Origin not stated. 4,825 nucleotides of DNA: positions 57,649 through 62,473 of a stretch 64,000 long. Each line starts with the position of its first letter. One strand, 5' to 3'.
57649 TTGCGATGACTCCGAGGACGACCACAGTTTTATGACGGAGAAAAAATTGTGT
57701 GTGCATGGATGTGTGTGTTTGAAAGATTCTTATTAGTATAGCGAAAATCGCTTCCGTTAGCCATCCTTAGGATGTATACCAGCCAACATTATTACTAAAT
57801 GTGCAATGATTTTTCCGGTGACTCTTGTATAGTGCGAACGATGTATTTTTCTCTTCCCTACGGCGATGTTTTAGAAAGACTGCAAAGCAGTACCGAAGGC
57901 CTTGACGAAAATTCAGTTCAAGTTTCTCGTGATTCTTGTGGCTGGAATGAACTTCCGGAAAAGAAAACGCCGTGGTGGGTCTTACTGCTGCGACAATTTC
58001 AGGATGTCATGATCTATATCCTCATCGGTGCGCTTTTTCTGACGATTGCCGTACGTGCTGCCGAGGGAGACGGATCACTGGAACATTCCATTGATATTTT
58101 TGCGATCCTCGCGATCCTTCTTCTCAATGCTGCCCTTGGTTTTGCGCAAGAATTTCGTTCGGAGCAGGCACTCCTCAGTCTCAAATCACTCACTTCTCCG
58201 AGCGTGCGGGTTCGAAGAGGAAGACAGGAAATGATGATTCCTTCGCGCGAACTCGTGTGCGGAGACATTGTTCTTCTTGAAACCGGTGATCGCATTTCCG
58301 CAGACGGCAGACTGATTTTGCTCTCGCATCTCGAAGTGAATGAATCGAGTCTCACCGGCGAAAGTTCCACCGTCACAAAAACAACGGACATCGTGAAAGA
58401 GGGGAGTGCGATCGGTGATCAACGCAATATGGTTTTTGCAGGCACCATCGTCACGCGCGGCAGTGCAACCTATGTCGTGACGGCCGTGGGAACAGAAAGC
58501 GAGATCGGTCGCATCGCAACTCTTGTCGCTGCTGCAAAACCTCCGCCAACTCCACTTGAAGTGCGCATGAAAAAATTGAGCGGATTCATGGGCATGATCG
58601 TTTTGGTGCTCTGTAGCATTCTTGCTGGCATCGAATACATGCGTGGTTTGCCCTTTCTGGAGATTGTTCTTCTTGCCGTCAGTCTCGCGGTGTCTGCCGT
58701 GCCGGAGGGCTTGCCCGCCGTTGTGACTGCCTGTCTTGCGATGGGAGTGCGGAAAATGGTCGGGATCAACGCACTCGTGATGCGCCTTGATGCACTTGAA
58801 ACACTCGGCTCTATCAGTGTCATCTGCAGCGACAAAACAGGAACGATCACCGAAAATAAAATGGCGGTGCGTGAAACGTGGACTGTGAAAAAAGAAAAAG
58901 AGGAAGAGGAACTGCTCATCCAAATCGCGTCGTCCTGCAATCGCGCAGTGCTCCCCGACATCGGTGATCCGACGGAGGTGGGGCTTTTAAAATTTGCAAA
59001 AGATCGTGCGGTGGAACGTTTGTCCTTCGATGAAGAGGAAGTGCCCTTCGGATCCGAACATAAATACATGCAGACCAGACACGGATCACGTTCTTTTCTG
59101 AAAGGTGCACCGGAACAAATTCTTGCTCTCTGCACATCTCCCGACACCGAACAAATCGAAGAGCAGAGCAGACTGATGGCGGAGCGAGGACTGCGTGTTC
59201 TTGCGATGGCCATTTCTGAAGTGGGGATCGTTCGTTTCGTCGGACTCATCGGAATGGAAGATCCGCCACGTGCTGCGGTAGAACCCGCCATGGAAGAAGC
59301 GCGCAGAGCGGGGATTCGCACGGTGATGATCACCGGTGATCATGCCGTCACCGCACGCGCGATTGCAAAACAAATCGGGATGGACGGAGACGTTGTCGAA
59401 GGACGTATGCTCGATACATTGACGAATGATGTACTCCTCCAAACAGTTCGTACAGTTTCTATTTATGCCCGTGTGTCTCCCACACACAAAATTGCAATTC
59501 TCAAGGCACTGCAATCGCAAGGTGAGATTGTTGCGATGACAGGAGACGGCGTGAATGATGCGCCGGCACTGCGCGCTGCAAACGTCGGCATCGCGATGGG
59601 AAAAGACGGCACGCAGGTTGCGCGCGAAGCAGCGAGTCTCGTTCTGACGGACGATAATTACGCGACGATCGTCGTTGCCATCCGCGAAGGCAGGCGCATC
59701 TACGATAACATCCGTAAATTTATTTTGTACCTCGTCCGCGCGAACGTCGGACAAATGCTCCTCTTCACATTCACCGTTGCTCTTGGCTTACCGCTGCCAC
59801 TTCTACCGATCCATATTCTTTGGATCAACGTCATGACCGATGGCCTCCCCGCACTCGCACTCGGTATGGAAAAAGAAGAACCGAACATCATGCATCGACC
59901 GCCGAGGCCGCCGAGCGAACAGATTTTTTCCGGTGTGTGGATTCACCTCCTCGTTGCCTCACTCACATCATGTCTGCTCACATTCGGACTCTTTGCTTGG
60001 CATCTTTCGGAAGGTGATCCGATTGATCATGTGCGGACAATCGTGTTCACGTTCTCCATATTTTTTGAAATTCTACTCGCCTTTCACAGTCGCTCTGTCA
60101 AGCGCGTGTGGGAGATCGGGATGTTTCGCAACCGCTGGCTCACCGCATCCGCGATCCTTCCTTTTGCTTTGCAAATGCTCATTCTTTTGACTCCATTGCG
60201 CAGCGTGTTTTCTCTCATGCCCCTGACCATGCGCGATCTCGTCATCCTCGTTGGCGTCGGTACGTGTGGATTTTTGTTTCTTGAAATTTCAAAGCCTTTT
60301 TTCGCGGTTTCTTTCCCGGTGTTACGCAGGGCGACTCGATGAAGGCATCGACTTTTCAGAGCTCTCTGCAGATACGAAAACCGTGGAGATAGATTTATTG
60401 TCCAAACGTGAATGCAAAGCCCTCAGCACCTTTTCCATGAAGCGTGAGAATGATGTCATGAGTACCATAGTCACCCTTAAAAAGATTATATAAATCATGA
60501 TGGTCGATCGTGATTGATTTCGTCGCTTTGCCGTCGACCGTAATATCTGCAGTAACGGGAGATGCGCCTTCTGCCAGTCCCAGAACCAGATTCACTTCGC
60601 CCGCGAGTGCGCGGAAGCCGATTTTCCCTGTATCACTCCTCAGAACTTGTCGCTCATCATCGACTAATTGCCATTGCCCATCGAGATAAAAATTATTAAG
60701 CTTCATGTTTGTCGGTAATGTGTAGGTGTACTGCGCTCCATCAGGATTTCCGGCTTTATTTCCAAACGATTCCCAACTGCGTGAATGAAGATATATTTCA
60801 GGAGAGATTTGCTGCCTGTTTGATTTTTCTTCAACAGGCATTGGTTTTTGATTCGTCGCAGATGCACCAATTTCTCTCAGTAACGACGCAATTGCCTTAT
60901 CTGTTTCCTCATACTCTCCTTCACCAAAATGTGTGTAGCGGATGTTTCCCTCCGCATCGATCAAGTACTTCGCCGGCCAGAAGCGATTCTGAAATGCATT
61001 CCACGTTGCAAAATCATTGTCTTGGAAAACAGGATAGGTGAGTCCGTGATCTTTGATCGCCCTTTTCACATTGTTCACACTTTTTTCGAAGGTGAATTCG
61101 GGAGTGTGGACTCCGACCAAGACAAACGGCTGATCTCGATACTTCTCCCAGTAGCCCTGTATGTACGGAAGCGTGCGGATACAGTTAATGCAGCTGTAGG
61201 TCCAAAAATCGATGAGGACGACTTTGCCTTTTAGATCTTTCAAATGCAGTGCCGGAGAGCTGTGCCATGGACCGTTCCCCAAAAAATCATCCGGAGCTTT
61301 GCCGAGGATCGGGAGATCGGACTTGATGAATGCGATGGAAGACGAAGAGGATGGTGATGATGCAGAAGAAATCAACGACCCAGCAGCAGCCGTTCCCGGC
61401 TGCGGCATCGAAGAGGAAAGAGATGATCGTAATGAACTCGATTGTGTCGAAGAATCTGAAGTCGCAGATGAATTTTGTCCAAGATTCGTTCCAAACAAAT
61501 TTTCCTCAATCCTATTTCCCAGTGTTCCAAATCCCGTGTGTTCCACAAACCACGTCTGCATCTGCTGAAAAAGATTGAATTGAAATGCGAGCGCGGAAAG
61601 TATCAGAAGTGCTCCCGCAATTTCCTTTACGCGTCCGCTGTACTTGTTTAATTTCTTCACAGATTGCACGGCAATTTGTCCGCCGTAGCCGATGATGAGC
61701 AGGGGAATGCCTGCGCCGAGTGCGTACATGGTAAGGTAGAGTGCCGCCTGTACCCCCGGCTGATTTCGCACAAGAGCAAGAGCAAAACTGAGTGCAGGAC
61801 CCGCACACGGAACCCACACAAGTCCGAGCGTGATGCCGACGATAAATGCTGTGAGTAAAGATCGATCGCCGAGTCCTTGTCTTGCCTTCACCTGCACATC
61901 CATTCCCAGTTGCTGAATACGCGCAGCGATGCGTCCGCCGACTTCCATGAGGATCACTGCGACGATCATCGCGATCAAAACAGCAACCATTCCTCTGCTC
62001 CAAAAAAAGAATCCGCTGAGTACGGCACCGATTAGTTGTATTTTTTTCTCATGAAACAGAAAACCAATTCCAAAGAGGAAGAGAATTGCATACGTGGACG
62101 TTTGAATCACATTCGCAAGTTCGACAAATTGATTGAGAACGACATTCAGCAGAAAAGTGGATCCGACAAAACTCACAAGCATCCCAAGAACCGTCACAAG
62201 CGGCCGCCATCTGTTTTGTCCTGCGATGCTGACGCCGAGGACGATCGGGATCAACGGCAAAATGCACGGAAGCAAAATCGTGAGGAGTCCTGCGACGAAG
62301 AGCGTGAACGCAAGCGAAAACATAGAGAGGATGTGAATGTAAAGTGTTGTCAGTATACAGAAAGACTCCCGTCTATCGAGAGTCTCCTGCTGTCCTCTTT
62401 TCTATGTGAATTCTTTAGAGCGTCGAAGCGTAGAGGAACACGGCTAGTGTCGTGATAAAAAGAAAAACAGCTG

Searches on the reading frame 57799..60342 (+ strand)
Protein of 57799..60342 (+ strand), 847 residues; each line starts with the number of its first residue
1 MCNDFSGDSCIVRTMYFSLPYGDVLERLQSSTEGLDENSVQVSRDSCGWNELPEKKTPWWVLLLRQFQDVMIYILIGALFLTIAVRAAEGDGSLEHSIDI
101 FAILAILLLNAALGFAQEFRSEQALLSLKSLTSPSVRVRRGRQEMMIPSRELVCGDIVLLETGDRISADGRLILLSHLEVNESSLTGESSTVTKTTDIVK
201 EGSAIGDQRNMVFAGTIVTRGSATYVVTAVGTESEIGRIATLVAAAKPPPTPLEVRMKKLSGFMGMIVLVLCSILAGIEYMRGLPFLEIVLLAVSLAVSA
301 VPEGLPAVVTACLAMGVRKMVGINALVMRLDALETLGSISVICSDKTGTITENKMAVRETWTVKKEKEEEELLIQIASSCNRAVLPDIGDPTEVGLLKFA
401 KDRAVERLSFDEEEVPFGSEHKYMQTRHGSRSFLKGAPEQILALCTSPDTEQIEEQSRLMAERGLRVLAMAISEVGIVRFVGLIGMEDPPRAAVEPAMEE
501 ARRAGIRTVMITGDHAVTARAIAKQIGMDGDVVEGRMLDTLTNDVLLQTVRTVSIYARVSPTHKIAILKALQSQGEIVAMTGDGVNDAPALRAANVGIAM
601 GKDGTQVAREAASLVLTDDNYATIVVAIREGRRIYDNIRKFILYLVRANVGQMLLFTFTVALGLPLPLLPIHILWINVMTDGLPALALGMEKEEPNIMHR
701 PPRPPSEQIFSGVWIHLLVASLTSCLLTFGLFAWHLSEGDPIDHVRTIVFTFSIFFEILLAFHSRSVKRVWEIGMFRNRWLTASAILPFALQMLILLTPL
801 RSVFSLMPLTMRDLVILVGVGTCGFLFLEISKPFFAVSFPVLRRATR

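Call 30: search_protein_families(library=pfam, proteins=[window:57799-60342:+], max_evalue=0.001)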
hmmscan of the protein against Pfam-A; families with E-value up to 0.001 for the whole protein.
window:57799-60342:+ (847 aa): 7 families
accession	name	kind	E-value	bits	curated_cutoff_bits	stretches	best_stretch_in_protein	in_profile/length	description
PF00122.25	E1-E2_ATPase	-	1.6e-50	171.6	28.1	1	130-320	1-178/181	E1-E2 ATPase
PF00689.26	Cation_ATPase_C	-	1.4e-43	149.2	27.3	1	665-833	1-174/175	Cation transporting ATPase, C-terminus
PF00702.32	Hydrolase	-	1.5e-22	81.4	26.4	1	339-595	1-191/191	haloacid dehalogenase-like hydrolase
PF00690.31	Cation_ATPase_N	-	4.8e-16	58.6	20.4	1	19-79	4-66/69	Cation transporter/ATPase, N-terminus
PF13246.12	Cation_ATPase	-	2.2e-07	31.2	21.7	1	388-447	20-90/91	Cation transport ATPase (P-type)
PF12710.13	HAD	-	0.0001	23.2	27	1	456-592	49-189/189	haloacid dehalogenase-like hydrolase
PF08282.18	Hydrolase_3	-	0.00044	20.5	20.9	0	567-624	195-251/255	haloacid dehalogenase-like hydrolase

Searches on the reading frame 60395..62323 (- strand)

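Call 30: search_protein_families(library=pfam, proteins=[window:60395-62323:-], max_evalue=0.001)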
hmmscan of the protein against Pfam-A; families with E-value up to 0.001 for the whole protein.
window:60395-62323:- (642 aa): 5 families
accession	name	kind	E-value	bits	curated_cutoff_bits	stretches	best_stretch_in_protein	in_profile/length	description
PF17991.7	Thioredoxin_10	-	4e-22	79.7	27.1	1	507-641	1-142/142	Thioredoxin like C-terminal domain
PF00578.27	AhpC-TSA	-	8.4e-12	45.6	26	1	359-463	18-123/124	AhpC/TSA family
PF08534.16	Redoxin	-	1.6e-10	41.4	26.6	1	359-472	21-139/148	Redoxin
PF02683.22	DsbD_TM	-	5.8e-09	36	27.1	1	5-246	5-213/219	Cytochrome C biogenesis protein transmembrane domain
PF13905.12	Thioredoxin_8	-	5.7e-06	27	27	1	366-461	1-94/94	Thioredoxin-like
